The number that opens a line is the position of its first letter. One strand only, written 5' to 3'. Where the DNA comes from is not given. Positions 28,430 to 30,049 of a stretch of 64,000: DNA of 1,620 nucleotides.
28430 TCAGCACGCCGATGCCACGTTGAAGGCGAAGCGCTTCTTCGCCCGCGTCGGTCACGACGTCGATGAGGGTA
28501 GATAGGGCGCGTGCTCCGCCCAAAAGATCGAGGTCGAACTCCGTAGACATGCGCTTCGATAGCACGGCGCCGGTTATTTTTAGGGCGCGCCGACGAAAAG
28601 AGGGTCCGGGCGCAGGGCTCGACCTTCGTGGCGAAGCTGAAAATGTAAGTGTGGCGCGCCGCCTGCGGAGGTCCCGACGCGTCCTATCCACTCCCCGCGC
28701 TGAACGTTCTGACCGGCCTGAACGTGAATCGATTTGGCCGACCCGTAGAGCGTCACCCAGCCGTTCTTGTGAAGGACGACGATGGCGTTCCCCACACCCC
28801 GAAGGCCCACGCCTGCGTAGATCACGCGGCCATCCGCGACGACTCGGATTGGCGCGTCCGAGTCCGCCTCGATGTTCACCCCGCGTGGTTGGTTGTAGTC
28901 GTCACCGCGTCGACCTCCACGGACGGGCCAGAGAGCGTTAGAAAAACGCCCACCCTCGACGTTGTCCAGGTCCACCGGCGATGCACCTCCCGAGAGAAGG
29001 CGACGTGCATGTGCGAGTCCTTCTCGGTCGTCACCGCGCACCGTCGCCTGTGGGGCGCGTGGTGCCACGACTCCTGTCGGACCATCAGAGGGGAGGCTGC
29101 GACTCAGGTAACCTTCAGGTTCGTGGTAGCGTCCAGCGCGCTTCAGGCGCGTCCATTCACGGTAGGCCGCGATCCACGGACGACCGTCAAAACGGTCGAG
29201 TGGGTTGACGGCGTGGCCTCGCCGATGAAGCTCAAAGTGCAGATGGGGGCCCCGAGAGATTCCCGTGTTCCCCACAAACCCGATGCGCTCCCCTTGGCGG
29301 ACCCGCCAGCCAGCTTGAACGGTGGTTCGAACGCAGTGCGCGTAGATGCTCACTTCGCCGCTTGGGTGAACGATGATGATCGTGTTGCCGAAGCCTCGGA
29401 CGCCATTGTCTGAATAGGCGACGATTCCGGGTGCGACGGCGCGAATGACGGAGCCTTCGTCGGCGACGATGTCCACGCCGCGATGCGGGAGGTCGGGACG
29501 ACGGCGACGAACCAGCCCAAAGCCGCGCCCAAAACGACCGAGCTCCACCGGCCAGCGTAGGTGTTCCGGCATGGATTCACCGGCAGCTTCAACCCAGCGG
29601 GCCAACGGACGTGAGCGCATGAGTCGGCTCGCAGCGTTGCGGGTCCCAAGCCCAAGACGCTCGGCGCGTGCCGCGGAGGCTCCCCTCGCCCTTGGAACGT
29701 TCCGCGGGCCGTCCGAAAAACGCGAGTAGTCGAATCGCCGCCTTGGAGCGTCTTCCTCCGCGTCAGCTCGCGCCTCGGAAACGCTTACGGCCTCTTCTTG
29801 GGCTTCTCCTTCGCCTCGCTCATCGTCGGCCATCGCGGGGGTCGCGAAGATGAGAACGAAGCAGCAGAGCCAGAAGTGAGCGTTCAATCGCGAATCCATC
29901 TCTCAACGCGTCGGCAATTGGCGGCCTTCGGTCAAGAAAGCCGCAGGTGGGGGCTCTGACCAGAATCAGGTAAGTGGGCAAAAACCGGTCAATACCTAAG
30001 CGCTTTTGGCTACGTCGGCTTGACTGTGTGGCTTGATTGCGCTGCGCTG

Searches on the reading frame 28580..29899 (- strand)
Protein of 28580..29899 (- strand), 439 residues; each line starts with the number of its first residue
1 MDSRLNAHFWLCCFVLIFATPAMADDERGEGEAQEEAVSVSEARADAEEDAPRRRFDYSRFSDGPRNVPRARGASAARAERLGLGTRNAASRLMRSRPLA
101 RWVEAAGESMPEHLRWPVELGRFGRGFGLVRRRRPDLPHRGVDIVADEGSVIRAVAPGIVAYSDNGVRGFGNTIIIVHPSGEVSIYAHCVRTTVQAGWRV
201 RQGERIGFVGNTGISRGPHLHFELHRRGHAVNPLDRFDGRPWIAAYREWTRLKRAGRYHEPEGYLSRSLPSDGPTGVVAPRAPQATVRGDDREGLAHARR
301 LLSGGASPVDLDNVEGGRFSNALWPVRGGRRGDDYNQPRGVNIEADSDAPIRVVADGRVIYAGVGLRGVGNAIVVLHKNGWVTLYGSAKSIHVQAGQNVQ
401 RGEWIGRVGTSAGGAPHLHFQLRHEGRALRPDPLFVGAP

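Call 75: search_protein_families(library=pfam, proteins=[window:28580-29899:-], max_evalue=0.00001)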
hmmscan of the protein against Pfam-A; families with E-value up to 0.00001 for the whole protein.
window:28580-29899:- (439 aa): 1 family
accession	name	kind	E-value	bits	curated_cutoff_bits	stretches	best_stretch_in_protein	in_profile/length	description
PF01551.29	Peptidase_M23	-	6.7e-54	180.5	28.7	2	138-233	2-96/96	Peptidase family M23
